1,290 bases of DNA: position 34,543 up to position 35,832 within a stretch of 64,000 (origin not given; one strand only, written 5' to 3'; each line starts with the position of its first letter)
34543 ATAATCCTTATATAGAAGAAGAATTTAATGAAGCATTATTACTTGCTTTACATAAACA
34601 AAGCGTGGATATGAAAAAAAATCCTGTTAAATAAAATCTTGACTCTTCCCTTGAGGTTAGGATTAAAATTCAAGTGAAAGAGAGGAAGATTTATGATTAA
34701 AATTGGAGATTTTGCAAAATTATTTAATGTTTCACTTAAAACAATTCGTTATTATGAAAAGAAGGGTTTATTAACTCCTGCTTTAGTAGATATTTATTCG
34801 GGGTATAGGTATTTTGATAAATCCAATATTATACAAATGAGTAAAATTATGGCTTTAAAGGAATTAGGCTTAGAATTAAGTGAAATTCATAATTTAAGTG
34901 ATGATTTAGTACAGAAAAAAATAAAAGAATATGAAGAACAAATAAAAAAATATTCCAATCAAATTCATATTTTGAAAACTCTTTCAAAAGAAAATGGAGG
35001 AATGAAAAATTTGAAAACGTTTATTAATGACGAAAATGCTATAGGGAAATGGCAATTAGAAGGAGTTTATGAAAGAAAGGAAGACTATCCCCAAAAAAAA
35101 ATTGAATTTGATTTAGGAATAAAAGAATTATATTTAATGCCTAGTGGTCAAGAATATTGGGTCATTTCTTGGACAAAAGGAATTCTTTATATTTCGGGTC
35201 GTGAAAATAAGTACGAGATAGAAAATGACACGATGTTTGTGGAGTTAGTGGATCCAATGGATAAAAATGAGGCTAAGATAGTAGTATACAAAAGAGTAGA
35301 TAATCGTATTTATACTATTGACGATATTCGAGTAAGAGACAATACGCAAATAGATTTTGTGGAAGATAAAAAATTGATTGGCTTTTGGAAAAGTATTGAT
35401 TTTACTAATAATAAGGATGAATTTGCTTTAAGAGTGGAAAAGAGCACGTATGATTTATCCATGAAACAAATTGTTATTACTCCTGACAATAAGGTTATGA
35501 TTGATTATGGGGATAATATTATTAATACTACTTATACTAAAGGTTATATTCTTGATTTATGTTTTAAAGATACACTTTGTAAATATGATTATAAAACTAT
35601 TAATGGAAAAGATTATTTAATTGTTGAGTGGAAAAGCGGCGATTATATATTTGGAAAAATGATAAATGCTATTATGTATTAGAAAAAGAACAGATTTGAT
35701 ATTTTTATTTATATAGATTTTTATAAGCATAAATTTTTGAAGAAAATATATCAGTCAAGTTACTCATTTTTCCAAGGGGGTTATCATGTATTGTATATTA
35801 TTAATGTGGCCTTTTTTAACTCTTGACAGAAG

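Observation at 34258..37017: MerR-family and DUF3419-like cargo bracketed by two ~210-bp direct copies of the tatD 5' end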

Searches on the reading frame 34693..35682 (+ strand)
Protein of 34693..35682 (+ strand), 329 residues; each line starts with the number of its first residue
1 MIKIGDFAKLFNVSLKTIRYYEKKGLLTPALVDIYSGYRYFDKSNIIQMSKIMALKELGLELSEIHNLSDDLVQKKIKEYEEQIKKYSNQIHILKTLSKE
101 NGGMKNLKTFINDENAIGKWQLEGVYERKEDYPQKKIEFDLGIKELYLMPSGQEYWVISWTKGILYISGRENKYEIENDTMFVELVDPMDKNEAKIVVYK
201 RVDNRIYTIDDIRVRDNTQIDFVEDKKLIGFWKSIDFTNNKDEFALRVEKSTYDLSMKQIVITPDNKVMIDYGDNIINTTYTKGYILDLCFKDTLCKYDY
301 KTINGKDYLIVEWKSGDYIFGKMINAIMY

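Call 6: search_protein_families(library=pfam, proteins=[window:34693-35682:+], max_evalue=0.01)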
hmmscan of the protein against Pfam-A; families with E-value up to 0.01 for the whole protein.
window:34693-35682:+ (329 aa): 2 families
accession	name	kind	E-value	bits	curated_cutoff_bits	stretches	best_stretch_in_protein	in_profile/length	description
PF13411.12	MerR_1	-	2.6e-13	50.3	21.6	1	3-69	2-66/69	MerR HTH family regulatory protein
PF00376.29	MerR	-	5.9e-11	42.4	28.2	1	3-41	1-38/38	MerR family regulatory protein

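Call 15: find_encoding_contigs(protein=window:34693-35682:+, flank=6000, max_places=10)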
Protein window:34693-35682:+ (329 aa): 5 contigs read that carry it; 4 places shown.
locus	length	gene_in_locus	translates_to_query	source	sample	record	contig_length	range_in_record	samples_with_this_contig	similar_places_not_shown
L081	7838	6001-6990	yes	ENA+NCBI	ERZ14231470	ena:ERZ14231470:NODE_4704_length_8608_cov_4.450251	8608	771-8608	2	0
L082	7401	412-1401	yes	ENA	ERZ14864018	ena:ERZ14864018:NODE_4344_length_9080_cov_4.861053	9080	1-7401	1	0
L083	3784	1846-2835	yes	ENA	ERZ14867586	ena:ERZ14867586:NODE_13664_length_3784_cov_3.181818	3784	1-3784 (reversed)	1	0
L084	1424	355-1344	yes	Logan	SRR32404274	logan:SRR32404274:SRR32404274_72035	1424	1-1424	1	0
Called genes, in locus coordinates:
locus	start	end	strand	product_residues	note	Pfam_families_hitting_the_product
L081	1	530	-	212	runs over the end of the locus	PF17761:DUF1016_N, PF06250:YhcG_C (weak)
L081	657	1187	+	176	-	PF04014:MazE_antitoxin, PF15714:SpoVT_C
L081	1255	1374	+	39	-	-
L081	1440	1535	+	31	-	-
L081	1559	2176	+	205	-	PF00106:adh_short, PF08659:KR, PF13561:adh_short_C2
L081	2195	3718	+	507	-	PF00133:tRNA-synt_1, PF01406:tRNA-synt_1e (weak), PF01921:tRNA-synt_1f (faint), PF09334:tRNA-synt_1g, PF00133:tRNA-synt_1, PF19303:Anticodon_3, PF08264:Anticodon_1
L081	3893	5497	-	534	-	-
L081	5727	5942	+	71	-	-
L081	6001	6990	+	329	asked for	PF00376:MerR, PF13411:MerR_1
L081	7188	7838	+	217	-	?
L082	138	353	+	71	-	-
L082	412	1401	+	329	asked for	PF00376:MerR, PF13411:MerR_1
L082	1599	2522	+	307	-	PF11899:DUF3419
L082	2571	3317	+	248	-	PF01026:TatD_DNase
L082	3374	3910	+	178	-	-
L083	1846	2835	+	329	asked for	PF00376:MerR, PF13411:MerR_1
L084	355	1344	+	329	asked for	PF00376:MerR, PF13411:MerR_1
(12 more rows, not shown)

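Call 18: search_protein_families(library=ncbifam, proteins=[window:34693-35682:+], max_evalue=0.1)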
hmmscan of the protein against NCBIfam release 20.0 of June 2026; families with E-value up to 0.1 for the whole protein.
window:34693-35682:+ (329 aa): 15 families
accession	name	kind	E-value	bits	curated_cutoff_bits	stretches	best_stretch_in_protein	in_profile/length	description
NF007069.0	PRK09514.1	equivalog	1.4e-13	51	143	1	1-76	1-75/141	Zn(2+)-responsive transcriptional regulator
TIGR02043.1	ZntR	equivalog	3.1e-13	50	167.95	1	1-70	1-69/131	Zn(2+)-responsive transcriptional regulator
TIGR02044.1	CueR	equivalog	3.8e-11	43.2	147.4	1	3-70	2-68/127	Cu(I)-responsive transcriptional regulator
TIGR02051.1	MerR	equivalog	1.5e-10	41.4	150.85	1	3-90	1-87/124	mercury resistance transcriptional regulator MerR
TIGR02047.1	CadR-PbrR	equivalog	1.7e-10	41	151.45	1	2-70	1-68/127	Cd(II)/Pb(II)-responsive transcriptional regulator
NF053782.1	ChlnTransRegdde3219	equivalog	1.8e-08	34.2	450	1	3-92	8-93/278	choline utilization transcriptional activator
NF007590.0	PRK10227.1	equivalog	1.6e-06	28.2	244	1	3-70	2-68/135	Cu(I)-responsive transcriptional regulator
NF010315.0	PRK13752.1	subfamily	6.9e-06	26.2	261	1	2-68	8-73/144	mercury resistance transcriptional regulator MerR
NF041849.1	trans_regNmlR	equivalog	1.6e-05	24.9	175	1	4-67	3-65/117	stress response transcriptional regulator NmlR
NF047375.1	HeatShock_HspR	equivalog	2.5e-05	24.2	105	1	4-91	6-90/92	heat shock protein transcriptional repressor HspR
NF053740.1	TransRegTnrAGPos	equivalog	0.00019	21.6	140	1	2-85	13-92/108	hypothetical protein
TIGR01950.1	SoxR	equivalog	0.00026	20.8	116.9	1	2-81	2-79/142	redox-sensitive transcriptional activator SoxR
NF050798.1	TF_FtsR_Actino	equivalog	0.00068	19.8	150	1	12-55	16-57/223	transcriptional regulator FtsR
TIGR02054.1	MerD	equivalog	0.0015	19.1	103.65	1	4-86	6-87/120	mercuric resistance transcriptional repressor MerD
NF047377.1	heat_HspR_dupli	exception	0.0027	17.2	300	1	8-92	12-97/214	heat shock protein transcriptional repressor HspR, fused homodimer type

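Call 19: search_protein_families(library=padloc, proteins=[window:34693-35682:+], max_evalue=0.1)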
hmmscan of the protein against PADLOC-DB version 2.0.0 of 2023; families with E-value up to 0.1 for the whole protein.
window:34693-35682:+ (329 aa): 1 family
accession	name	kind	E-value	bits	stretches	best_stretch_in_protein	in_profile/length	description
PDLC04133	mad1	-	4e-10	37.8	1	3-44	7-45/60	mads_1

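Call 43: find_homologous_proteins(query=window:34693-35682:+, max_evalue=0.001)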
Query window:34693-35682:+ (329 aa): 262 proteins with E <= 0.001 among 1301 candidates; the best 120 are listed.
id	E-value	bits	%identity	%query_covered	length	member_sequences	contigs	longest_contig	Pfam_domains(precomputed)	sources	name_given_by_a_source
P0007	2.4e-211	719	100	99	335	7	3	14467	PF00376.30,PF13411.13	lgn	-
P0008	2.4e-161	555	75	98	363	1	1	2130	PF00376.30,PF13411.13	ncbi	-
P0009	9.9e-141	487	67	99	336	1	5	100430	PF00376.30,PF13411.13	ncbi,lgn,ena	-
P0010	1.7e-139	483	64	99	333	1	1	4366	PF00376.30,PF13411.13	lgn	-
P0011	7.3e-135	468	62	99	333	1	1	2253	PF00376.30,PF13411.13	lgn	-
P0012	3.4e-131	456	62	99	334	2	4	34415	PF00376.30,PF13411.13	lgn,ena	-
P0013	2.3e-110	387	56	99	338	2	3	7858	PF00376.30,PF13411.13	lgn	-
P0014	1.6e-108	381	56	99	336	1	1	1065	PF00376.30,PF13411.13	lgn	-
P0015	8.3e-108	379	53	99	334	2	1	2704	PF00376.30,PF13411.13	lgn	-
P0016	5.4e-107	376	55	99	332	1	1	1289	PF00376.30,PF13411.13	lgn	-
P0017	1.6e-106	375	51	99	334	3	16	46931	PF00376.30,PF13411.13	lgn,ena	-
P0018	4.5e-106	373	55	99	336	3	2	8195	PF00376.30,PF13411.13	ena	-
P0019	4.7e-104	366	54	99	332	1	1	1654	PF00376.30,PF13411.13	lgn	-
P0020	1.4e-103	365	51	99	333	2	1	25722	PF00376.30,PF13411.13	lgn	-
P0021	3.0e-103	364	53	99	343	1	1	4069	PF00376.30,PF13411.13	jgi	jgi:DNA-binding transcriptional MerR regulator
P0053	4.2e-94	334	51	99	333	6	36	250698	PF00376.30,PF13411.13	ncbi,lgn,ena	-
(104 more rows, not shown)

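Call 53: find_encoding_contigs(protein=P0012, flank=5000, max_places=3)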
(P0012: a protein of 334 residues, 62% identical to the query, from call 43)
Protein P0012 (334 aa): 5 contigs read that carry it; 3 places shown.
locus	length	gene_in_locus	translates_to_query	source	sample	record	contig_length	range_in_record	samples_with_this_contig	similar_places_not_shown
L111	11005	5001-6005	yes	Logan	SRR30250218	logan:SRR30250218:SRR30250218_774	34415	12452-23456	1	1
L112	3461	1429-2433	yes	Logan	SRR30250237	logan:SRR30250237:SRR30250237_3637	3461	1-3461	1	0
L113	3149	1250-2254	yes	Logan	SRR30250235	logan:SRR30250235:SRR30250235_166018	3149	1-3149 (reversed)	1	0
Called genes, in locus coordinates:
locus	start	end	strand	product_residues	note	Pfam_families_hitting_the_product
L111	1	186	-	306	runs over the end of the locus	PF17761:DUF1016_N, PF06250:YhcG_C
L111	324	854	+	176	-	PF04014:MazE_antitoxin, PF15714:SpoVT_C (weak)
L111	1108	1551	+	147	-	PF00293:NUDIX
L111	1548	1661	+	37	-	-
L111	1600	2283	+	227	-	PF00106:adh_short, PF08659:KR, PF13561:adh_short_C2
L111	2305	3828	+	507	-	PF00133:tRNA-synt_1, PF01406:tRNA-synt_1e (weak), PF01921:tRNA-synt_1f (faint), PF09334:tRNA-synt_1g, PF00133:tRNA-synt_1, PF19303:Anticodon_3, PF08264:Anticodon_1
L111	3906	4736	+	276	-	-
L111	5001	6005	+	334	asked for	PF00376:MerR, PF13411:MerR_1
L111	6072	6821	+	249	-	PF01026:TatD_DNase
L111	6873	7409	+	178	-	-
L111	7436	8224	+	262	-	PF00398:RrnaAD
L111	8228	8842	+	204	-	PF18143:HAD_SAK_2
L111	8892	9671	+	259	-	PF05582:Peptidase_U57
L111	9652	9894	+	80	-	PF06257:VEG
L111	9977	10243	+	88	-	PF04026:SpoVG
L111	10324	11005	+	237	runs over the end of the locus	PF02568:ThiI (weak)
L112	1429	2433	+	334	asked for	PF00376:MerR, PF13411:MerR_1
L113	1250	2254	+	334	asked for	PF00376:MerR, PF13411:MerR_1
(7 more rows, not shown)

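Call 54: find_encoding_contigs(protein=P0053, flank=5000, max_places=3)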
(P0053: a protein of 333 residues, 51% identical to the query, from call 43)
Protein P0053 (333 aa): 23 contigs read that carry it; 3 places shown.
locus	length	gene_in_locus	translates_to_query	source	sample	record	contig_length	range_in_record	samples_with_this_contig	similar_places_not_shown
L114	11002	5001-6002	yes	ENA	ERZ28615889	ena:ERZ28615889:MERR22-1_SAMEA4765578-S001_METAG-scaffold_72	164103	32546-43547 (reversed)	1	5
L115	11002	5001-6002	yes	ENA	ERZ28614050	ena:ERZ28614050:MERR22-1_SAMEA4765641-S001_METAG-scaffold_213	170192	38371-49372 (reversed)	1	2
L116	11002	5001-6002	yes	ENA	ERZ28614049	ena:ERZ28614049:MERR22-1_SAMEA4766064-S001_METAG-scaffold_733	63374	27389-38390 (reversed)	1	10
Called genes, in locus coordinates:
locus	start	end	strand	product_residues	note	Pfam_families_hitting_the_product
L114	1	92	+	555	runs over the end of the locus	PF03485:Arg_tRNA_synt_N, PF01921:tRNA-synt_1f (faint), PF00750:tRNA-synt_1d, PF09334:tRNA-synt_1g (faint), PF05746:DALR_1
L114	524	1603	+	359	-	PF02016:Peptidase_S66, PF17676:Peptidase_S66C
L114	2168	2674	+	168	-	PF13302:Acetyltransf_3, PF00583:Acetyltransf_1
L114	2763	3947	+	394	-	-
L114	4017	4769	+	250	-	PF02517:Rce1-like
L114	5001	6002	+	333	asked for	PF00376:MerR, PF13411:MerR_1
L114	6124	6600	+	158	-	-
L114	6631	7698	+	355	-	PF03462:PCRF, PF00472:RF-1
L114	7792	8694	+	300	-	PF02588:YitT_membrane, PF10035:DUF2179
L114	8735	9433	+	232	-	PF00005:ABC_tran, PF13304:AAA_21 (faint)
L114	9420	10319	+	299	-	PF18075:FtsX_ECD, PF02687:FtsX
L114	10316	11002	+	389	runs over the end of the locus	PF05667:CCDC22_CC (faint), PF24568:CC_PcsB, PF01551:Peptidase_M23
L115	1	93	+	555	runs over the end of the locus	PF03485:Arg_tRNA_synt_N, PF01921:tRNA-synt_1f (faint), PF00750:tRNA-synt_1d, PF09334:tRNA-synt_1g (faint), PF05746:DALR_1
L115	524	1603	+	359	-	PF02016:Peptidase_S66, PF17676:Peptidase_S66C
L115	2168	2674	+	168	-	PF13302:Acetyltransf_3, PF00583:Acetyltransf_1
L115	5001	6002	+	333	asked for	PF00376:MerR, PF13411:MerR_1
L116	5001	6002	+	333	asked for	PF00376:MerR, PF13411:MerR_1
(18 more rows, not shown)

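Call 55: predict_structure(alignment_id=A2)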
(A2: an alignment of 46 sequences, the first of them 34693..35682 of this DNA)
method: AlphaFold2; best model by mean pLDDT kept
length: 329 residues; sequences in the alignment: 46
mean_pLDDT: 87.9   pTM: 0.60
mean pLDDT of the five models: 87.9, 87.5, 87.5, 86.7, 86.4
residues with pLDDT >= 90: 204; 70-90: 97; 50-70: 19; < 50: 9
segments of 3 or more residues with pLDDT < 50: 100-107
pLDDT, mean of each block of 10 residues (from residue 1): 92 92 92 89 93 90 89 91 83 59 49 90 96 93 92 87 90 95 92 93 94 92 96 88 62 77 95 93 95 93 90 91 84
secondary structure, 60 per line:
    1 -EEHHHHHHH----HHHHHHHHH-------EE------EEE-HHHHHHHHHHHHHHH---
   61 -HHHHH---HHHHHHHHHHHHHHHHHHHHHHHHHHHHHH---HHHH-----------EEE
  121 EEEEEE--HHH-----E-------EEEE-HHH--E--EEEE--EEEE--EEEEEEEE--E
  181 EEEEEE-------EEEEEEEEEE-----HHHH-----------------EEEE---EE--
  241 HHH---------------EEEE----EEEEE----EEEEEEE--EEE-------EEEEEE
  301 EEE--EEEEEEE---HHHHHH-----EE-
elements in order: H4-10 H15-23 E39-41 H43-57 H62-66 H70-99 H103-106 E118-126 E145-148 E158-161 E164-167 E170-177 E180-186 E194-203 H209-212 E230-233 E259-262 E267-271 E276-282 E285-287 E295-303 E306-312 H316-321

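Call 57: fold_search(model_id=the predicted structure, library=pdb)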
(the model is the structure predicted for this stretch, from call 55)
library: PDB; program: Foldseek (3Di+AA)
matches with E <= 10: 650; with E <= 0.001: 4
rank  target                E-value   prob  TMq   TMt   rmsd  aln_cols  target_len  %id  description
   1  6xl5_G                8.4e-06  1.00  0.28  0.33  13.5       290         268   15  Cryo-EM structure of EcmrR-RNAP-promoter open complex (EcmrR-RPo) (released 2021-04-07)
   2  3d71_A                2.6e-04  1.00  0.25  0.29  13.9       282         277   17  Crystal structure of E253Q BMRR bound to 22 base pair promoter site (released 2008-08-26)
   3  3d70_A                3.8e-04  1.00  0.25  0.29  14.2       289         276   16  Crystal structure of E253A mutant of BMRR bound to 22-bp oligonucleotide (released 2008-08-26)
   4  3q1m_A                5.6e-04  1.00  0.26  0.30  19.0       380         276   16  Crystal Structure of BmrR Dimer bound to DNA and the ligand 4-amino-quinaldine (released 2011-06-15)
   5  3d6y_A                1.2e-03  1.00  0.25  0.28  12.1       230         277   18  Crystal structure of R275E mutant of BMRR bound to DNA and berberine (released 2008-08-26)
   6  3q5s_A                1.3e-03  1.00  0.28  0.32  12.0       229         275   20  Crystal structure of BmrR bound to Acetylcholine (released 2011-06-15)
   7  1jbg                  1.6e-03  1.00  0.27  0.74   3.0       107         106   20  Crystal Structure of MtaN, the Bacillus subtilis Multidrug Transporter Activator, N-terminus (released 2001-11-28)
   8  1exi_A                1.8e-03  1.00  0.26  0.31  16.8       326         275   17  CRYSTAL STRUCTURE OF TRANSCRIPTION ACTIVATOR BMRR, FROM B. SUBTILIS, BOUND TO 21 BASE PAIR BMR OPERATOR AND TPSB (released 2001-01-24)
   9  1r8d_B                2.1e-03  1.00  0.26  0.70   3.4       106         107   22  Crystal Structure of MtaN Bound to DNA (released 2004-08-17)
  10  2vz4_A                2.1e-03  1.00  0.25  0.70   3.8       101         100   22  The N-terminal domain of MerR-like protein TipAL bound to promoter DNA (released 2009-11-17)
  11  5e01_B                2.1e-03  1.00  0.20  0.47   5.6       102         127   28  Crystal structure of HiNmlR, a MerR family regulator lacking the sensor domain, bound to palyndromic promoter DNA (released 2016-06-29)
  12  5xql                  2.3e-03  1.00  0.27  0.33  17.8       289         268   15  Crystal structure of a Pseudomonas aeruginosa transcriptional regulator (released 2017-06-28)
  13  2o62_A                2.3e-03  0.77  0.18  0.21  17.9       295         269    9  CRYSTAL STRUCTURE OF A PROTEIN WITH UNKNOWN FUNCTION FROM DUF3598 FAMILY (NPUN_R4044) FROM NOSTOC PUNCTIFORME PCC 7310 (released 2007-02-13)
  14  1r8d_A                2.4e-03  1.00  0.27  0.70   3.1       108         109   19  Crystal Structure of MtaN Bound to DNA (released 2004-08-17)
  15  5xbt_A                2.4e-03  1.00  0.27  0.32  18.9       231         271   17  The structure of BrlR bound to c-di-GMP (released 2018-05-02)
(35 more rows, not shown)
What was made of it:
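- On MerR family regulator: The model shows a winged helix plus a long helix (call 55), and the PDB hits are MerR proteins (call 57).
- Closest known: BmrR, EcmrR and TipAL-type MerR activators. Same: Whole-chain Foldseek hits to EcmrR and BmrR (call 57).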

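Call 69: find_encoding_contigs(protein=P0010, flank=5000, max_places=3)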
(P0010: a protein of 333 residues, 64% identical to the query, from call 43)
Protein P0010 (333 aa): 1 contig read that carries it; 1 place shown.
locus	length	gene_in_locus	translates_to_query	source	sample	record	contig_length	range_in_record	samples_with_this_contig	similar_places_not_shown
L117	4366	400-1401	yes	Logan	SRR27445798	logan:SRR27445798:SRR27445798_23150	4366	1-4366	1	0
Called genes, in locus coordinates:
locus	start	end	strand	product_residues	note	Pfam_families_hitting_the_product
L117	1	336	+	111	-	?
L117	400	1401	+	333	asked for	PF00376:MerR, PF13411:MerR_1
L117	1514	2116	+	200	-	PF11899:DUF3419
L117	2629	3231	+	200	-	-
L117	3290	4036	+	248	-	PF01026:TatD_DNase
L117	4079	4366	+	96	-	?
